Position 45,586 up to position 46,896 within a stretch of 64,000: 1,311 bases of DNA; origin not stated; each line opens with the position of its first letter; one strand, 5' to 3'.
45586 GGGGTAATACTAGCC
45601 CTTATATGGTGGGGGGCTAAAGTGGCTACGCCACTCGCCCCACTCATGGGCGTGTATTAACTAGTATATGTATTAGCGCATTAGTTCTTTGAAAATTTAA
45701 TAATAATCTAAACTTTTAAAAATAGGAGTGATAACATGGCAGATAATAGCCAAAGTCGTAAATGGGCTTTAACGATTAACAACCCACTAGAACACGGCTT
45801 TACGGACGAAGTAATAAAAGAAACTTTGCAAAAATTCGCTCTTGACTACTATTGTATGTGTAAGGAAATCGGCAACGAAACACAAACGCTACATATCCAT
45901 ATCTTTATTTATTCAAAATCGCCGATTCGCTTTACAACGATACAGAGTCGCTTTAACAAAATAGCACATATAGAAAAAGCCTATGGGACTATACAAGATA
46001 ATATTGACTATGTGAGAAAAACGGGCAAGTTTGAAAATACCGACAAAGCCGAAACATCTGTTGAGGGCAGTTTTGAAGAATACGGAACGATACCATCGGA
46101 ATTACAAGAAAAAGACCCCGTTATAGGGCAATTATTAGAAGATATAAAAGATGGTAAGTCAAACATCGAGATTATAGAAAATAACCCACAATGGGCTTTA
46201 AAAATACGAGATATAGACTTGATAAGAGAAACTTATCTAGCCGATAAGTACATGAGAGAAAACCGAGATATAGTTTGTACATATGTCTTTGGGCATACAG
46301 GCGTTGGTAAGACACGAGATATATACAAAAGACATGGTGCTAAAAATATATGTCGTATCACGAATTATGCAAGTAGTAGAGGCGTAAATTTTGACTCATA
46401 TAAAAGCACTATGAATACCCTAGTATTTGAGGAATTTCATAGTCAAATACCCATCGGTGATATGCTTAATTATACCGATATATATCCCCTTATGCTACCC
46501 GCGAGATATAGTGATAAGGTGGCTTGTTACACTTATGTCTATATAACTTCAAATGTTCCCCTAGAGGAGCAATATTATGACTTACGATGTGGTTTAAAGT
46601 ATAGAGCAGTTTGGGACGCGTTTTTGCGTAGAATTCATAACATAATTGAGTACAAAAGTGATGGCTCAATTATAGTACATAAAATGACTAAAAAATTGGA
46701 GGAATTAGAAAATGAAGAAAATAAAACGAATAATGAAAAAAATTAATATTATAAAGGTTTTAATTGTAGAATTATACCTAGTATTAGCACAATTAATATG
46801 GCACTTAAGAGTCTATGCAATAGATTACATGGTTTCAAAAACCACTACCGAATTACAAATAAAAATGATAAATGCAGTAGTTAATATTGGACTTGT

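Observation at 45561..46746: Eukaryotic-ssDNA-virus-type Rep with cognate iteron/hairpin origin inside a bacterial integrative element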

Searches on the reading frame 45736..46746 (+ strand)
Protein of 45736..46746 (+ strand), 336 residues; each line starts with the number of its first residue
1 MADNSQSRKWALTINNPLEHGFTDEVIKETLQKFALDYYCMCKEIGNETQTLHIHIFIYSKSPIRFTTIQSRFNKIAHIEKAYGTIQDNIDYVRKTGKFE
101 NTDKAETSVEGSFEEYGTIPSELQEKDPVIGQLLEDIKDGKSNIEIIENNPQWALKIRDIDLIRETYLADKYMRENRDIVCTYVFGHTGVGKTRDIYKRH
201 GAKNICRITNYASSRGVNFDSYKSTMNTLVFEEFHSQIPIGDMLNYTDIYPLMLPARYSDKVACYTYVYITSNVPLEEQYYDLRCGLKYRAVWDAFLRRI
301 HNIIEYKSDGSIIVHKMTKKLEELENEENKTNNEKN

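Call 3: search_protein_families(library=pfam, proteins=[window:45736-46746:+], max_evalue=0.01)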
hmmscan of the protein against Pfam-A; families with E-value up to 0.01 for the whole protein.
window:45736-46746:+ (336 aa): 1 family
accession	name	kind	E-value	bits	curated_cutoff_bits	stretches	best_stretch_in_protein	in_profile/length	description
PF02407.22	Viral_Rep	-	1.5e-06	28.8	26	1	8-95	2-81/82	Putative viral replication protein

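Call 6: find_homologous_proteins(query=window:45736-46743:+, max_evalue=0.001)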
Query window:45736-46743:+ (336 aa): 1875 proteins with E <= 0.001 among 2452 candidates; the best 120 are listed.
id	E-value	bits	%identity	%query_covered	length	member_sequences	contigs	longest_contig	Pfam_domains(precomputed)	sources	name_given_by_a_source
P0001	3.3e-226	768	99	100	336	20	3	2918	PF02407.23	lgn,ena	-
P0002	6.9e-219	744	98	98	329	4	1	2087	PF02407.23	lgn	-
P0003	4.8e-214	728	95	100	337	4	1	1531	PF02407.23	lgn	-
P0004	2.3e-213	726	95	95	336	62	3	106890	PF02407.23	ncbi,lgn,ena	-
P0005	1.7e-197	673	88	100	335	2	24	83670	PF02407.23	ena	-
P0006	8.5e-193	658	87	100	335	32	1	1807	PF02407.23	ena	-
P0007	5.3e-191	652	86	96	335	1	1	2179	PF02407.23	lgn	-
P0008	1.9e-187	640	84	95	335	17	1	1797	PF02407.23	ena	-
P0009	1.1e-185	635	85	96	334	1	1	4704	PF02407.23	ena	-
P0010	1.8e-185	634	84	100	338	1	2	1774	PF02407.23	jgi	-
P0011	7.3e-185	632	84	98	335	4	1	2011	PF02407.23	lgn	-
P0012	3.3e-184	630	85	96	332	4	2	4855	PF02407.23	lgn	-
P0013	4.5e-184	629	83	95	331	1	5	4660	PF02407.23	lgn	-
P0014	1.4e-182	624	84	96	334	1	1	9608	PF02407.23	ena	-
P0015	2.7e-182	623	82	100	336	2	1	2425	PF02407.23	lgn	-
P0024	1.5e-140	486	66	96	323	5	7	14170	PF02407.23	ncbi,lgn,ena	-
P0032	1.4e-130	454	63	94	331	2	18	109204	PF02407.23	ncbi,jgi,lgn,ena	-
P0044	7.1e-117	408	58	94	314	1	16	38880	PF02407.23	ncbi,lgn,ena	-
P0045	5.3e-116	406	58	92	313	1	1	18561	PF00910.29,PF02407.23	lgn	-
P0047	2.0e-115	404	59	92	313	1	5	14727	PF00910.29,PF02407.23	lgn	-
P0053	1.8e-114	401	59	93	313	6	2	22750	PF02407.23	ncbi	-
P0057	5.7e-114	399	58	94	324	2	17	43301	PF02407.23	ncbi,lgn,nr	ncbi:MAG: viral replication protein [Clostridiales bacterium]|nr:viral replication protein [Clostrid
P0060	9.6e-114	398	57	93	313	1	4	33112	PF02407.23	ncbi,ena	-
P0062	9.7e-114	398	59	92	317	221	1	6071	PF00910.29,PF02407.23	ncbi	-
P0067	2.6e-113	397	59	92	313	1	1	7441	PF02407.23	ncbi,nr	ncbi:MAG: viral replication protein [Firmicutes bacterium]|nr:viral replication protein [Bacillota b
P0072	5.4e-113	396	59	92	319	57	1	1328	PF00910.29,PF02407.23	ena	-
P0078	1.4e-112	394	57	92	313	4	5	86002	PF02407.23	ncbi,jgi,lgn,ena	-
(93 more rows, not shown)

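Call 7: search_solved_structures(query=window:45736-46743:+, max_evalue=1, show_alignments=3)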
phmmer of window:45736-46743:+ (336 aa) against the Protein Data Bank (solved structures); distinct sequences matched with E-value up to 1: 17.
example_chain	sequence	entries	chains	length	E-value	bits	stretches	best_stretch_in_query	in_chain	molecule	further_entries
7lar_A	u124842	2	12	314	5.3e-10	42.3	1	7-304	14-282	ATP-dependent helicase Rep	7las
8h56_A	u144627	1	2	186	1.4e-07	34.4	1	7-134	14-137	Isoform Rep' of Replication-associated protein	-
2hw0_A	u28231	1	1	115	9.7e-06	28.3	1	7-98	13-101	Replicase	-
5xor_A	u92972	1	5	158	1.1e-05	28.1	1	7-100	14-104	Rep protein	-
6wdz_D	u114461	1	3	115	3.5e-05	26.5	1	7-98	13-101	ATP-dependent helicase Rep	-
9pqq_A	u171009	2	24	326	5.3e-05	25.9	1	27-194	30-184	Replication-associated protein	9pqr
9pqf_A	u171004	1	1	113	7.5e-05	25.4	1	27-104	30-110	Replication-associated protein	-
7kii_A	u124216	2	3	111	0.037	16.5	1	4-99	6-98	ATP-dependent helicase Rep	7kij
8xms_A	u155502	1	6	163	0.33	13.4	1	212-306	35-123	Replication-associated protein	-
5tvn_A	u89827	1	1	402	0.6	12.6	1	66-179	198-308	Chimera protein of human 5-hydroxytryptamine receptor 2B and E. Coli soluble cytochrome b5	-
6wgt_A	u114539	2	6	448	0.62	12.5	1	65-178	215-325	5-hydroxytryptamine receptor 2A,Soluble cytochrome b562 fusion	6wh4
6dry_A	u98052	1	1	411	0.62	12.5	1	66-179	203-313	5HT2B receptor, BRIL chimera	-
6drz_A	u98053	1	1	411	0.62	12.5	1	66-179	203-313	5HT2B receptor, BRIL chimera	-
6drx_A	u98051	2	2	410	0.68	12.4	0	66-178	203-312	5HT2B receptor, BRIL chimera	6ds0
4ib4_A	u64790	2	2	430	0.73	12.3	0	66-178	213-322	Chimera protein of human 5-hydroxytryptamine receptor 2B and E. Coli soluble cytochrome b5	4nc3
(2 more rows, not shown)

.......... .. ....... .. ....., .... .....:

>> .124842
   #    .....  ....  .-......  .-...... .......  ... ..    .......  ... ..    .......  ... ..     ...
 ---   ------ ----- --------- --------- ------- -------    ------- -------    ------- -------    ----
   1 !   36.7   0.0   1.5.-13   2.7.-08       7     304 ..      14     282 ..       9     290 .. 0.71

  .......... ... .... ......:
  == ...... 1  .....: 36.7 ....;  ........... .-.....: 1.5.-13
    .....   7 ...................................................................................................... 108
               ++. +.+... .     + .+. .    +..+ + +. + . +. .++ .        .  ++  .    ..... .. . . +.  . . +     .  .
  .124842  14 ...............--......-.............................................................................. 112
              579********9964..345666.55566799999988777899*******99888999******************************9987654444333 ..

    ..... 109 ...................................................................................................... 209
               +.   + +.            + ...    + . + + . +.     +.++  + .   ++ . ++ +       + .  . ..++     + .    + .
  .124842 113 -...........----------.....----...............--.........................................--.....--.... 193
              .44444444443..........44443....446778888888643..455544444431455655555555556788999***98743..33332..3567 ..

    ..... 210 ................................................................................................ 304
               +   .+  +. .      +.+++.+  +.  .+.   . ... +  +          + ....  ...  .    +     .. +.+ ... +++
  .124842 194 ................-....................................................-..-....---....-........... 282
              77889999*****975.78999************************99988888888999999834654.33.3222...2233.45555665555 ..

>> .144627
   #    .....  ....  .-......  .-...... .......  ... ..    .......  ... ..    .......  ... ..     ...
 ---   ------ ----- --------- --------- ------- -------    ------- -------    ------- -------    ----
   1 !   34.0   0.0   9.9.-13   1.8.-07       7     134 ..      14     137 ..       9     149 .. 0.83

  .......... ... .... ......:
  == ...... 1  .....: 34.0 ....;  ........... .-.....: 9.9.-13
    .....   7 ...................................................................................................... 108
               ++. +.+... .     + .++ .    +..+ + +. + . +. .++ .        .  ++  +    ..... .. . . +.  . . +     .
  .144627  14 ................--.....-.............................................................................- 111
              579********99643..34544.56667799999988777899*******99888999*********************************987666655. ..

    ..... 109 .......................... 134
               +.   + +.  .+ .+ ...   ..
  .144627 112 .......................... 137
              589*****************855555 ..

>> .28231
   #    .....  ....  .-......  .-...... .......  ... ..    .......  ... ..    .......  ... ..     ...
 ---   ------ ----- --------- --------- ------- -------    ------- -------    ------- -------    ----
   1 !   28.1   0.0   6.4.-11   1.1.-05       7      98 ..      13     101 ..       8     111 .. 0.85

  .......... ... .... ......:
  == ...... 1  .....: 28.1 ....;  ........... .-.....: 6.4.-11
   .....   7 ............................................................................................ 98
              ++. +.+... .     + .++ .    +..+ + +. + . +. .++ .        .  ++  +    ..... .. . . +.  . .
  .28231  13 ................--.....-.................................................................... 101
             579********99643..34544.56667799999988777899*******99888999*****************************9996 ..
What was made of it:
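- On CRESS-type Rep (HUH endonuclease + SF3 helicase): The helicase aligns to PCV2 Rep through residue 304 (call 7).
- Checked: phmmer aligns residues 7-304 to full-length PCV2 Rep 7lar, E 5e-10 (call 7).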

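Call 8: search_protein_families(library=ncbifam, proteins=[window:45736-46746:+], max_evalue=0.01)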
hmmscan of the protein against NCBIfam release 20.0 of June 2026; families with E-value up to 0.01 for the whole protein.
window:45736-46746:+ (336 aa): 0 families

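Call 22: find_related_loci(query=A1, collection=genome_contigs, flank=7000)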
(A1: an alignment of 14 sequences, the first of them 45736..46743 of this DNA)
Query A1 (336 aa) in genome_contigs; peptide patterns used: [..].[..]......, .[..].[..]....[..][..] (x = any residue, [..] = any of these).
284 stretches matched a pattern; 199 encode a relative of the query (tblastn E <= 1e-3); the best 80 are kept; 80 distinct loci.
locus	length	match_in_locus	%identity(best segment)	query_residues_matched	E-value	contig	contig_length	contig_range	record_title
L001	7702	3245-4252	100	1-336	0e+0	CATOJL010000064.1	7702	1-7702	MAG TPA_asm: uncultured Bacilli bacterium isolate MGG29184_1680015487 genome assembly, contig: SRR9205167_6524, whole ge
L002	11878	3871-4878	95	1-336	0e+0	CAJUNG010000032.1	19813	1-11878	MAG TPA_asm: uncultured Bacilli bacterium isolate MGBC162581 genome assembly, contig: MGBC162581.32, whole genome shotgu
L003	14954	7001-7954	95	1-318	0e+0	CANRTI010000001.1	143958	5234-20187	MAG TPA_asm: uncultured Mycoplasma sp. isolate SRR15510239_bin.10_metawrap_v1.3_MAG genome assembly, contig: NODE.77_len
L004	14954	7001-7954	96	1-318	0e+0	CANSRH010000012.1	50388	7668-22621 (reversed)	MAG TPA_asm: uncultured Tenericutes bacterium isolate SRR15510228_bin.30_metawrap_v1.3_MAG genome assembly, contig: NODE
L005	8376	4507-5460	96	1-318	0e+0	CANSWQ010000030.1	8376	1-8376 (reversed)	MAG TPA_asm: uncultured Tenericutes bacterium isolate SRR15510222_bin.10_metawrap_v1.3_MAG genome assembly, contig: NODE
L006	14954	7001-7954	93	1-318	0e+0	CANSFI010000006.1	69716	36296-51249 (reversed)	MAG TPA_asm: uncultured Tenericutes bacterium isolate SRR15730532_bin.52_metawrap_v1.3_MAG genome assembly, contig: NODE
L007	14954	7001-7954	92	1-318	0e+0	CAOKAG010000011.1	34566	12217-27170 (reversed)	MAG TPA_asm: uncultured Tenericutes bacterium isolate SRR15730524_bin.8_metawrap_v1.3_MAG genome assembly, contig: NODE.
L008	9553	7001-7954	92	1-318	0e+0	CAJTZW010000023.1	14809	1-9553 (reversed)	MAG TPA_asm: uncultured Bacilli bacterium isolate MGBC122606 genome assembly, contig: MGBC122606.23, whole genome shotgu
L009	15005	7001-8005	87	1-336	0e+0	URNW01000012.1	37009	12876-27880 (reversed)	uncultured Tenericutes bacterium isolate UMGS1172 genome assembly, contig: NODE_727_length_37009_cov_15.688207, whole ge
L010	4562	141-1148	82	1-336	0e+0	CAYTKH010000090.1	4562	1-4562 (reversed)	MAG TPA_asm: uncultured Muribaculaceae bacterium isolate SRP287540_co2_278 genome assembly, contig: NODE_21081_length_45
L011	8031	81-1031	84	1-318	0e+0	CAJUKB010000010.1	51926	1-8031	MAG TPA_asm: uncultured Bacilli bacterium isolate MGBC143693 genome assembly, contig: MGBC143693.10, whole genome shotgu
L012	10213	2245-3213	66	1-323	3e-146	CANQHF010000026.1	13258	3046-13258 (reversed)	MAG: uncultured Bacilli bacterium isolate Lapin-030__bin25 genome assembly, contig: Lapin-030__NODE_6326_length_13258_co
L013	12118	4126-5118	64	1-327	1e-140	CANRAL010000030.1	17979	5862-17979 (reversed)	MAG: uncultured Bacilli bacterium isolate Lapin-016__bin54 genome assembly, contig: Lapin-016__NODE_2749_length_17979_co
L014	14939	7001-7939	63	1-311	1e-134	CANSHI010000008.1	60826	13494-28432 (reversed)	MAG TPA_asm: uncultured bacterium isolate SRR15510232_bin.9_metawrap_v1.3_MAG genome assembly, contig: NODE.473_length_6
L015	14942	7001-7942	64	1-312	3e-134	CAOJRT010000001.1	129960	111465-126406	MAG TPA_asm: uncultured Bacillales bacterium isolate SRR15604628_bin.33_metawrap_v1.3_MAG genome assembly, contig: NODE.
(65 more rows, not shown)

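Call 52: list_cluster_members(proteins=[P0004, P0024, P0032, P0044, P0053, P0057, P0060, P0062, P0067, P0078])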
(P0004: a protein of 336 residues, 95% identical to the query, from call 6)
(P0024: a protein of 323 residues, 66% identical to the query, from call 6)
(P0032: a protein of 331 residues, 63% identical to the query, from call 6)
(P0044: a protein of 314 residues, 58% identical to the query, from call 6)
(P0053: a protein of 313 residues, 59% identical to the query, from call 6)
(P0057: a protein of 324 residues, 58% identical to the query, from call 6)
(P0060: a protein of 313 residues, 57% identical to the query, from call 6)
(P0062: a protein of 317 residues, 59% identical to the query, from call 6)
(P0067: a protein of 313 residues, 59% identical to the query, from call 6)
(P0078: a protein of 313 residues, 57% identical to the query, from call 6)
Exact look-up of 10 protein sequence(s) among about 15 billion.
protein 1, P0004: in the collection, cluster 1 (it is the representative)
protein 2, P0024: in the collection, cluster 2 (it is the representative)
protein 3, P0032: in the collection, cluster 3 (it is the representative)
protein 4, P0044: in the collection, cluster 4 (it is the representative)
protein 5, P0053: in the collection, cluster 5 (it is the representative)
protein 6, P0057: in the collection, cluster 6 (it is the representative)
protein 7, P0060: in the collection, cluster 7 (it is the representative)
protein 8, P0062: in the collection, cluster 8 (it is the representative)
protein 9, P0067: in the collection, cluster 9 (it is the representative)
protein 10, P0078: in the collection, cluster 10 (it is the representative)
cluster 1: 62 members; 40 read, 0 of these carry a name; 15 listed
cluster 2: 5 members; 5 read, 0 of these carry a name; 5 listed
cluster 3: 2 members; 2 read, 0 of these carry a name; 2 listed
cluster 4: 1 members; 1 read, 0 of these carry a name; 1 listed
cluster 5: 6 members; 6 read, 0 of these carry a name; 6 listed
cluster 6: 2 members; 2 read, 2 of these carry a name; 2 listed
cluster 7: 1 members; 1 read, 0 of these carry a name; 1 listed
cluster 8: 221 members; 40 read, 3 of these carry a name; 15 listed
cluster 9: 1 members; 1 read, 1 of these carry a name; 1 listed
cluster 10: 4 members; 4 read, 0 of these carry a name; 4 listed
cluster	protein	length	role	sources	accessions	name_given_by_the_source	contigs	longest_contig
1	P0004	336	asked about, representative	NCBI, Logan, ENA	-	-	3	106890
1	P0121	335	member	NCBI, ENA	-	-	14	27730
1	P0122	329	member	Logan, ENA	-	-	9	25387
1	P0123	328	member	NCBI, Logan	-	-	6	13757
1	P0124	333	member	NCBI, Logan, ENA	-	-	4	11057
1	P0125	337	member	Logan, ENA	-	-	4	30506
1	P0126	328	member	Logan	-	-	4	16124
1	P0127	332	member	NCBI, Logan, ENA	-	-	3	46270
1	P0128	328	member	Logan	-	-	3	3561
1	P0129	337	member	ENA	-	-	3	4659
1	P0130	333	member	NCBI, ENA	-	-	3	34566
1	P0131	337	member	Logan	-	-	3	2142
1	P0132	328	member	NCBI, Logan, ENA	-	-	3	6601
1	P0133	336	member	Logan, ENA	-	-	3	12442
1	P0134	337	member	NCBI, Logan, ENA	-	-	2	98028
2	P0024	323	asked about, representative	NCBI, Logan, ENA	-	-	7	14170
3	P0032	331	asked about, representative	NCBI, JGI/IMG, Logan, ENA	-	-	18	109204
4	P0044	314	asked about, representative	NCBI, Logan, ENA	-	-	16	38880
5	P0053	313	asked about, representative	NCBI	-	-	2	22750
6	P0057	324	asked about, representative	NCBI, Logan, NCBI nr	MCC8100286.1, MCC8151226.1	MAG: viral replication protein [Clostridiales bacterium] | viral replication protein [Clostridiales bacterium]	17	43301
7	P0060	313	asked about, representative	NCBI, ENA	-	-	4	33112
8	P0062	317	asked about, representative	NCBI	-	-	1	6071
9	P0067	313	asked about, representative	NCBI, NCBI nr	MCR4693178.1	MAG: viral replication protein [Firmicutes bacterium] | viral replication protein [Bacillota bacterium]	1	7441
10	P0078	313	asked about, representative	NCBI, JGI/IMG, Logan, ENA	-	-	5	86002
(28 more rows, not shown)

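Call 58: search_solved_structures(query=A5, max_evalue=10, show_alignments=2)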
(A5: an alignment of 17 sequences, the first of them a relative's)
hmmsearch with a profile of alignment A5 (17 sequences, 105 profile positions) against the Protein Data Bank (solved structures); distinct sequences matched with E-value up to 10: 2.
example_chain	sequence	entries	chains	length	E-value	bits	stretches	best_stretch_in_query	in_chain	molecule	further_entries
5axg_A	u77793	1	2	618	0.029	17.4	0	21-73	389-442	Dextranase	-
5axh_A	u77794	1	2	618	0.03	17.4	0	21-73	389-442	Dextranase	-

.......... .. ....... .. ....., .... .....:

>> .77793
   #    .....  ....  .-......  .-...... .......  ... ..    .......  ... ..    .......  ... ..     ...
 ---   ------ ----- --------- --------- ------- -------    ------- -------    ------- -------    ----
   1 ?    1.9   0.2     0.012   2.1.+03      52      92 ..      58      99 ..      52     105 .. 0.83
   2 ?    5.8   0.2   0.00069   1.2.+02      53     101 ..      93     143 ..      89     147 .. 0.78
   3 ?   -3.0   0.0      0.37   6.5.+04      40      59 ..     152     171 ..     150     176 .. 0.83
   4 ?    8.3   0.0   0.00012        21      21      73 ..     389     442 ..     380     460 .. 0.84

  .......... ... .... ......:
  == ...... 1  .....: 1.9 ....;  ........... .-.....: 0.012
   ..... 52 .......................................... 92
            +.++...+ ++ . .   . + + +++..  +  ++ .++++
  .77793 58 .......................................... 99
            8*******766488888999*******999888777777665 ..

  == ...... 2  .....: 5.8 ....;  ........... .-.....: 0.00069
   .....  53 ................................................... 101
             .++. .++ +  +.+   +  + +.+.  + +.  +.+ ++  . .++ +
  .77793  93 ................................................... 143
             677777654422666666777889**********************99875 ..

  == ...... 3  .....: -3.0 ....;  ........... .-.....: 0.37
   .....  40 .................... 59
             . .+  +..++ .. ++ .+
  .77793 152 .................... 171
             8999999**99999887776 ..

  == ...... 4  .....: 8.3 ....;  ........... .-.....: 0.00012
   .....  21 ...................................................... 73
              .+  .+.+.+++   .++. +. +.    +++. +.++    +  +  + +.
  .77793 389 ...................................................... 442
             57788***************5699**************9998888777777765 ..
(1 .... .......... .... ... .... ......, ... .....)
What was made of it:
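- Tried and rejected: A profile search of the PDB gave only a spurious dextranase hit (call 58).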

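Call 76: search_dna_similar(query=window:45736-46743:+, collection=plasmids, mode=protein, max_rows=25)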
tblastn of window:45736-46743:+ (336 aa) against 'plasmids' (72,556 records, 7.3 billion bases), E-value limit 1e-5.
Records with a match: 1; places in all: 1; records where one place covers at least 80% of the query: 0.
Best place of each record, by identity: <60% 1.
By first word of the organism name: Bifidobacterium 1.
By predicted mobility (MOB-suite, as given by PLSDB): non-mobilizable 1.
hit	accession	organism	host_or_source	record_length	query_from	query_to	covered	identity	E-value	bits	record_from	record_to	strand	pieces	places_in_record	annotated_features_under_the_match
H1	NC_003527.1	Bifidobacterium pseudocatenulatum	Homo sapiens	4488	10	275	79%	28.6%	6e-17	89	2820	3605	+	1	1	replication protein RepA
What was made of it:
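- Tried and rejected: Only p4M of Bifidobacterium, at 28.6% identity (call 76).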

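Call 77: search_dna_similar(query=window:45736-46743:+, collection=phages, mode=protein, max_rows=15)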
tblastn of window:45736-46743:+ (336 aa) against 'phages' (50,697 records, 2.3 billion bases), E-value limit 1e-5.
Records with a match: 6; places in all: 6; records where one place covers at least 80% of the query: 6.
Best place of each record, by identity: <60% 6.
By first word of the organism name: bajarodino 6.
By host as written in the record: Peromyscus fraterculus 3; - 3.
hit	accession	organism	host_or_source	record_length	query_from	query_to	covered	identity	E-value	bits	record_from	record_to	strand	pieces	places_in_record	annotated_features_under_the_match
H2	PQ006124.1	bajarodino virus 56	Peromyscus fraterculus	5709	4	310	91%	42.2%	1e-67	235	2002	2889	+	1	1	replication initiator protein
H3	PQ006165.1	bajarodino virus 30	Peromyscus fraterculus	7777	4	310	91%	41.4%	2e-61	217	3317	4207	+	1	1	replication initiator protein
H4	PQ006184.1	bajarodino virus 13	Peromyscus fraterculus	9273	1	317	94%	39.9%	7e-66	230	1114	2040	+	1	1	replication initiator protein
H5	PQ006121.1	bajarodino virus 74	Chaetodipus spinatus feces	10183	6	317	93%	40.6%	1e-66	232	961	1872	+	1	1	replication initiator protein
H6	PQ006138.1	bajarodino virus 2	Neotoma bryanti feces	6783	4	310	91%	39.8%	2e-61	217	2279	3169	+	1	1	replication initiator protein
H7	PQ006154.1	bajarodino virus 2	Neotoma bryanti feces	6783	4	310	91%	39.8%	2e-61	217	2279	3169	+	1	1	replication initiator protein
